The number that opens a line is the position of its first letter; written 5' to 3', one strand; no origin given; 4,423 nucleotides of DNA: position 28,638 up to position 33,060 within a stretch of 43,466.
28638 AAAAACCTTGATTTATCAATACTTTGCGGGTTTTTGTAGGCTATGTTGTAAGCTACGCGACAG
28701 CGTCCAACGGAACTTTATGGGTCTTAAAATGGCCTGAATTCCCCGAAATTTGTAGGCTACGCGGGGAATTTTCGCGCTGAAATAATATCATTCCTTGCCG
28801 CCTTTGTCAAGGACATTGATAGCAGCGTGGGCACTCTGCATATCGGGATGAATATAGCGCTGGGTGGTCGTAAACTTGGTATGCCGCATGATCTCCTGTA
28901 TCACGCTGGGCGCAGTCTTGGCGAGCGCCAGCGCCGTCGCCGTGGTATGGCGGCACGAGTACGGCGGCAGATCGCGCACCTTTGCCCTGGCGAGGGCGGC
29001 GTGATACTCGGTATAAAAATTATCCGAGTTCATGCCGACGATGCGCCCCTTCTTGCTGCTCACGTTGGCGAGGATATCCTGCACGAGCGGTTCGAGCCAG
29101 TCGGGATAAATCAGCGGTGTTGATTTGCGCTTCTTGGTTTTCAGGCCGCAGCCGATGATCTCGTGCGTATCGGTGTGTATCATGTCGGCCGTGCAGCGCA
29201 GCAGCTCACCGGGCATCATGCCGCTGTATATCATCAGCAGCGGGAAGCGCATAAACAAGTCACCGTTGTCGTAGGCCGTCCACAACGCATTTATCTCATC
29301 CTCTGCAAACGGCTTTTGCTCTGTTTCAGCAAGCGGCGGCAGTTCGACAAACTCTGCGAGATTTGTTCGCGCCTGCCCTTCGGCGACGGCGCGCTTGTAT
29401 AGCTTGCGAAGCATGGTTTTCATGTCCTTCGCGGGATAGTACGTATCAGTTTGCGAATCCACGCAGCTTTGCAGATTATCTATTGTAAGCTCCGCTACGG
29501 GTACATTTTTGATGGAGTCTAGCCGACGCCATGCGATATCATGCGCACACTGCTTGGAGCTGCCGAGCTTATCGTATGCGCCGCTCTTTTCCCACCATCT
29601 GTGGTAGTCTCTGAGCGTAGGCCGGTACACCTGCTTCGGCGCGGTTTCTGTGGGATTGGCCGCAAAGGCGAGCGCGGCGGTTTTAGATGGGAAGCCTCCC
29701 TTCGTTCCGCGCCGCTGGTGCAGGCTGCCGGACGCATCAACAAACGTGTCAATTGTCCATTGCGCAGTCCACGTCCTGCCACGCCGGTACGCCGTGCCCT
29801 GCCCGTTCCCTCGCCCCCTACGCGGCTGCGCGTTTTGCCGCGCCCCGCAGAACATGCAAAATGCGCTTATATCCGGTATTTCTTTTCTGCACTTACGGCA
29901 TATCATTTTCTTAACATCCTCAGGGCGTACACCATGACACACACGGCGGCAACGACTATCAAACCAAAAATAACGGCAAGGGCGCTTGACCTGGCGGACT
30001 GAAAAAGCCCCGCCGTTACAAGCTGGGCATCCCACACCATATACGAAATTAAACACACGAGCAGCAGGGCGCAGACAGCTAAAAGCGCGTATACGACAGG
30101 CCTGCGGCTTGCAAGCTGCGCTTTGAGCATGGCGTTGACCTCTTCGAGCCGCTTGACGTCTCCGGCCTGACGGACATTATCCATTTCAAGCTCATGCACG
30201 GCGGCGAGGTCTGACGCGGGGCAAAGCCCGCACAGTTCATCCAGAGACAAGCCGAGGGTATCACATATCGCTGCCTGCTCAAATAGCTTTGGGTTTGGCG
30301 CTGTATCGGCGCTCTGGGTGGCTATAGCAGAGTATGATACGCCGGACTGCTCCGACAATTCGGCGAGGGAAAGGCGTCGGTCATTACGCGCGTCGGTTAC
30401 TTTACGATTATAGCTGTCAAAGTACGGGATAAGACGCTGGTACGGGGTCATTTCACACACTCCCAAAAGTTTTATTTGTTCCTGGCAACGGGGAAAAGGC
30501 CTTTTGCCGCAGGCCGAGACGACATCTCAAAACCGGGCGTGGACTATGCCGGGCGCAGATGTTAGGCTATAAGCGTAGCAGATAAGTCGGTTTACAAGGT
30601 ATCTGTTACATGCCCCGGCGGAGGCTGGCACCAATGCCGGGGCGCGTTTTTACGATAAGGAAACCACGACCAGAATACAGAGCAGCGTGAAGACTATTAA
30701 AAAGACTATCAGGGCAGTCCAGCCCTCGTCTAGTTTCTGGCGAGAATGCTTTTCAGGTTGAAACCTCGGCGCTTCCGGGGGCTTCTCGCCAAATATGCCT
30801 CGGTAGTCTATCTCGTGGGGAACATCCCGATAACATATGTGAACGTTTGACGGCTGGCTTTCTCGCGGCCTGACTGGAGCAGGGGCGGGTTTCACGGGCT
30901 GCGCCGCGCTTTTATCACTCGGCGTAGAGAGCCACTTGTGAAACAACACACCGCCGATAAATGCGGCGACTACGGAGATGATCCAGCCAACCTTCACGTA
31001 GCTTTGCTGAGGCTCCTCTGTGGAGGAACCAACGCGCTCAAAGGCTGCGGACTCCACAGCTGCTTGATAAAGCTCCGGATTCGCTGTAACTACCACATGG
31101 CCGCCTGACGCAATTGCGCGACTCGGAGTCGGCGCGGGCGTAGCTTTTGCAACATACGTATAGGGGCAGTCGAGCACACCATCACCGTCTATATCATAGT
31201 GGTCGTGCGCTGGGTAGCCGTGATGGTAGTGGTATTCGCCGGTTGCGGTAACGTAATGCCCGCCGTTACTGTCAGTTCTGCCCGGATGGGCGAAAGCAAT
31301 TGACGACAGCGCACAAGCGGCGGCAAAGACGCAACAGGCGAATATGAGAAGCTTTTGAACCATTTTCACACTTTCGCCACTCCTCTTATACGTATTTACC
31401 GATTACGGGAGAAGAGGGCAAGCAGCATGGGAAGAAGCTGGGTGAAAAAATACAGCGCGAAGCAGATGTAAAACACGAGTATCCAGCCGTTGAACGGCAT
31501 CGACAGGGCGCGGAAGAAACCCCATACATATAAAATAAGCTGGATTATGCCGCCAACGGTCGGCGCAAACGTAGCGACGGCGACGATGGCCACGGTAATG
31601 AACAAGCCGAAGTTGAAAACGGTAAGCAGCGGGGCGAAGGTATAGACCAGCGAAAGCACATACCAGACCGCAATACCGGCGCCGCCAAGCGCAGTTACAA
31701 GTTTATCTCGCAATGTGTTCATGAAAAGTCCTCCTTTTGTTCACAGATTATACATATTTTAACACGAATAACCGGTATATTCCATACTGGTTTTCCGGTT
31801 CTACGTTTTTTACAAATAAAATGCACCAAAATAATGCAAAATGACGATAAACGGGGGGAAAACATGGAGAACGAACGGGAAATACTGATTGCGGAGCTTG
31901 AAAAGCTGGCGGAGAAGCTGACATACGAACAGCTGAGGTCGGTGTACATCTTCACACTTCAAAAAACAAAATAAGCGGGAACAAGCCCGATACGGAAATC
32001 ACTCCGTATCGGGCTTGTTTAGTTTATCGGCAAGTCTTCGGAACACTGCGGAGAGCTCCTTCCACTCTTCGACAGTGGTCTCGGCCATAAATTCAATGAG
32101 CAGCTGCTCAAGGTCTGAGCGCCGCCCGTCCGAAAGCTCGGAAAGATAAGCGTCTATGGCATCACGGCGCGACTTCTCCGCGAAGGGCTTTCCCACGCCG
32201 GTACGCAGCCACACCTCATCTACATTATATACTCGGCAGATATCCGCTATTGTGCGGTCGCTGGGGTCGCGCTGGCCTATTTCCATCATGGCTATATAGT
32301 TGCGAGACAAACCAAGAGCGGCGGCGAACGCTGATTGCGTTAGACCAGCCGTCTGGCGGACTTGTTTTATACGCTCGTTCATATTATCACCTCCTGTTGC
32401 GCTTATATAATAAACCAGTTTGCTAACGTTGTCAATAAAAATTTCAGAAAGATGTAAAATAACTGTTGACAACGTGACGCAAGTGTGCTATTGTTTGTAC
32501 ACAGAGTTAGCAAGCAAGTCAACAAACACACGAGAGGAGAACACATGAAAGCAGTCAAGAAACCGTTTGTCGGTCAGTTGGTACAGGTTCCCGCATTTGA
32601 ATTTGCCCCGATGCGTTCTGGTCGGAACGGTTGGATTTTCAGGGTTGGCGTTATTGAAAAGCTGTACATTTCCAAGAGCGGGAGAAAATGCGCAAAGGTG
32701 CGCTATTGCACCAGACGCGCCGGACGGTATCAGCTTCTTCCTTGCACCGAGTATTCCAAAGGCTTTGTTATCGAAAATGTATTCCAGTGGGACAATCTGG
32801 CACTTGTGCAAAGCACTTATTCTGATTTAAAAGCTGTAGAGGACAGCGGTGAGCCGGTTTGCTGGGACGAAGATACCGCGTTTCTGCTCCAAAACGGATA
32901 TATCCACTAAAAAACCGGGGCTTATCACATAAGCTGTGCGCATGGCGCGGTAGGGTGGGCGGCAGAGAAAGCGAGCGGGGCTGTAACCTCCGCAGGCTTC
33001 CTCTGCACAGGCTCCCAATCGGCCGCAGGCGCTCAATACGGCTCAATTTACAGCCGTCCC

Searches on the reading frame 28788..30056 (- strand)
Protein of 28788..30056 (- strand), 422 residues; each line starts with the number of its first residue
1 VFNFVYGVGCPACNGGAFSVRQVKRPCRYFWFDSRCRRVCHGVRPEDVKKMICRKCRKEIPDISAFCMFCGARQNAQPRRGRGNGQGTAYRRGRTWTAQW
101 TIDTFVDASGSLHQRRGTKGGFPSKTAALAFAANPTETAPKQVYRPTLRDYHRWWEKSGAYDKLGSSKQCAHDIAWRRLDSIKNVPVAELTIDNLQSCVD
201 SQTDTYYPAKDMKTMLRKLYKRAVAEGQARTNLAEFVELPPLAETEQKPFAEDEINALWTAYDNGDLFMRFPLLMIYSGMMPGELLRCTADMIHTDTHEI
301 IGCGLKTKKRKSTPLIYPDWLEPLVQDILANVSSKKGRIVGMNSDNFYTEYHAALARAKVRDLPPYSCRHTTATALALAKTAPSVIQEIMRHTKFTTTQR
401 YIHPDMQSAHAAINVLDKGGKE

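Call 76: search_protein_families(library=pfam, proteins=[window:28788-30056:-], max_evalue=0.001)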
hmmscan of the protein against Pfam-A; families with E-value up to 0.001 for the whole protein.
window:28788-30056:- (422 aa): 2 families
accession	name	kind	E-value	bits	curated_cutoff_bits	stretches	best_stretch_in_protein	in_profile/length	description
PF00589.27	Phage_integrase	-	1.1e-10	42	27.1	1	252-407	5-171/172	Phage integrase family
PF13240.11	Zn_Ribbon_1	-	3.5e-05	23.9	25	1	53-72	2-21/23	zinc-ribbon domain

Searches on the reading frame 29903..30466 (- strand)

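Call 76: search_protein_families(library=pfam, proteins=[window:29903-30466:-], max_evalue=0.001)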
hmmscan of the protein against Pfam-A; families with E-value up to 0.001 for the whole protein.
window:29903-30466:- (187 aa): 1 family
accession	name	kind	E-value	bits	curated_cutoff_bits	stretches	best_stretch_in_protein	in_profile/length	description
PF13443.12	HTH_26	-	4e-05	24.2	22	1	28-81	7-60/63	Cro/C1-type HTH DNA-binding domain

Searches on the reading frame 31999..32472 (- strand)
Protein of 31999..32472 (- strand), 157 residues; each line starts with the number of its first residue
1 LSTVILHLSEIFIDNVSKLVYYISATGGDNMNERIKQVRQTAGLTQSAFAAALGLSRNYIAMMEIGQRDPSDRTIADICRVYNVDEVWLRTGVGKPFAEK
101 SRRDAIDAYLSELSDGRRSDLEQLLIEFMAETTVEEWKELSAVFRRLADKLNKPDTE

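Call 32: search_protein_families(library=pfam, proteins=[window:31999-32472:-], max_evalue=0.01)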
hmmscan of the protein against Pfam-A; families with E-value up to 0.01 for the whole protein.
window:31999-32472:- (157 aa): 4 families
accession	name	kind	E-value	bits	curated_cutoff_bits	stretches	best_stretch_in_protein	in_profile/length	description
PF01381.28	HTH_3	-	3.9e-15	56.1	23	1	35-89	1-55/55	Helix-turn-helix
PF13560.12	HTH_31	-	9.6e-13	48.7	27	1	34-87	5-59/64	Helix-turn-helix domain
PF12844.13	HTH_19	-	3.8e-11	43.2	30.2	1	32-94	1-63/64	Helix-turn-helix domain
PF13443.12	HTH_26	-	0.0035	18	22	1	34-85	1-53/63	Cro/C1-type HTH DNA-binding domain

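Call 33: search_protein_families(library=phrogs, proteins=[window:31999-32472:-], max_evalue=0.001)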
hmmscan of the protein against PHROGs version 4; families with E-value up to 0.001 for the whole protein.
window:31999-32472:- (157 aa): 15 families
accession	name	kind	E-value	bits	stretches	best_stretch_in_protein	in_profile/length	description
phrog_8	-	transcription regulation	5.4e-17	63.2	1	29-130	160-258/346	transcriptional regulator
phrog_4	-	transcription regulation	1.1e-13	51.9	1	30-109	136-205/400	transcriptional repressor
phrog_2328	-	transcription regulation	4.3e-12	46.9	1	29-96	14-81/128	transcriptional repressor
phrog_2967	-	transcription regulation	4.7e-11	43.7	1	30-95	10-75/225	transcriptional regulator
phrog_3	-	transcription regulation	9.9e-10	39.7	1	29-133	87-174/430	transcriptional repressor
phrog_2439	-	transcription regulation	2.4e-08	34.3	1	33-97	10-73/367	transcriptional regulator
phrog_2104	-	unknown function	8.3e-08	33.4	1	33-72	42-81/103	-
phrog_1373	-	transcription regulation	1.3e-07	32.7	1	31-84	64-117/166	transcriptional regulator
phrog_7241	-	transcription regulation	1.7e-07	32.4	1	34-85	65-116/122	transcriptional regulator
phrog_5823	-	transcription regulation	2.2e-07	31.3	1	31-89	7-66/404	transcriptional regulator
phrog_4836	-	transcription regulation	4.5e-06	27.4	1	29-111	74-147/194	CII-like regulator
phrog_147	-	transcription regulation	6.9e-06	27.4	1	30-96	4-73/100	transcriptional regulator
phrog_9908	-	DNA, RNA and nucleotide metabolism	2.7e-05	24.5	1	32-122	15-105/282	DNA binding protein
phrog_6499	-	transcription regulation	0.0006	20.3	1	31-84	7-66/157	transcriptional regulator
phrog_6831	-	transcription regulation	0.00082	20.3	0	35-78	11-54/68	transcriptional regulator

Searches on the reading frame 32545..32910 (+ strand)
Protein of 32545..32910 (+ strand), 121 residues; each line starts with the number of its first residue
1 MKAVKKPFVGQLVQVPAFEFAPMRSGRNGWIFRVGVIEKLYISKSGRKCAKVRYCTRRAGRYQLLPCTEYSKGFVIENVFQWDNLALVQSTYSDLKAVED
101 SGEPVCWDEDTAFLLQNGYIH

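Call 32: search_protein_families(library=pfam, proteins=[window:32545-32910:+], max_evalue=0.01)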
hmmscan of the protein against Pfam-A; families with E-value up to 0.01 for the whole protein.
window:32545-32910:+ (121 aa): 0 families

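Call 33: search_protein_families(library=phrogs, proteins=[window:32545-32910:+], max_evalue=0.001)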
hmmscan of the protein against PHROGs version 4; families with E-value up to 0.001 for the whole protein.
window:32545-32910:+ (121 aa): 0 families

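Call 79: find_encoding_contigs(protein=window:32545-32907:+, flank=1500, max_places=10)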
Protein window:32545-32907:+ (121 aa): 23 contigs read that carry it; 8 places shown.
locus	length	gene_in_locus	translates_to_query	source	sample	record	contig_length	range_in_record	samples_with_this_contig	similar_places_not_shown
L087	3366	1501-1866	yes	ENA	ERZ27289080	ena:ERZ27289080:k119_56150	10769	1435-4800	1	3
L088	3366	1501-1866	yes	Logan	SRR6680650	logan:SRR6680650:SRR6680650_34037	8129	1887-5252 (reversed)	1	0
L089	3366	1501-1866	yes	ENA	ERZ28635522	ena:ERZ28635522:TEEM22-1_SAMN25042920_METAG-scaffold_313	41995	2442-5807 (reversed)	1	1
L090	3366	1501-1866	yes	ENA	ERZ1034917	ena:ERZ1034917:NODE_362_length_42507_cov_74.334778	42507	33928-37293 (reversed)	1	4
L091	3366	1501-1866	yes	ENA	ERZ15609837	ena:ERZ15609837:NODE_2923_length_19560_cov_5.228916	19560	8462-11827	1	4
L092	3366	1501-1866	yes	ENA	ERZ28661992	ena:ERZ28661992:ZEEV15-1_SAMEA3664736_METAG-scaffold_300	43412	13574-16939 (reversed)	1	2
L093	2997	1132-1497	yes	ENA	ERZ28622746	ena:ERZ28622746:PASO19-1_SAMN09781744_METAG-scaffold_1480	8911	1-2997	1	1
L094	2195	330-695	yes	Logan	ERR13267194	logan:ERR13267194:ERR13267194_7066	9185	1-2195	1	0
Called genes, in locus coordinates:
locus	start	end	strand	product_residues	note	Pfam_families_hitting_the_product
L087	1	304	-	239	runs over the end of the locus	-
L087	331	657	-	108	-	-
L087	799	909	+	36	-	-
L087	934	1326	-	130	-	PF12844:HTH_19 (weak), PF13443:HTH_26 (faint), PF01381:HTH_3, PF13560:HTH_31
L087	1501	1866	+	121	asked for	-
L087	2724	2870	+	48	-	-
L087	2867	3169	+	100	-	PF05339:DUF739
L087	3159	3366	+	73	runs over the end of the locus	-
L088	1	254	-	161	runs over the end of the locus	PF13958:ToxN_toxin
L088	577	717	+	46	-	-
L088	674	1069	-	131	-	PF12844:HTH_19, PF01381:HTH_3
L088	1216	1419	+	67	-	-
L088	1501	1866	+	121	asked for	-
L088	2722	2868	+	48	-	-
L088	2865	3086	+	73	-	-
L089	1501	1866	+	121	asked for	-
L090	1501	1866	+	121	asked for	-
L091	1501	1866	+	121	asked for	-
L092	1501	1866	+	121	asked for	-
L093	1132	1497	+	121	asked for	-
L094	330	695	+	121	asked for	-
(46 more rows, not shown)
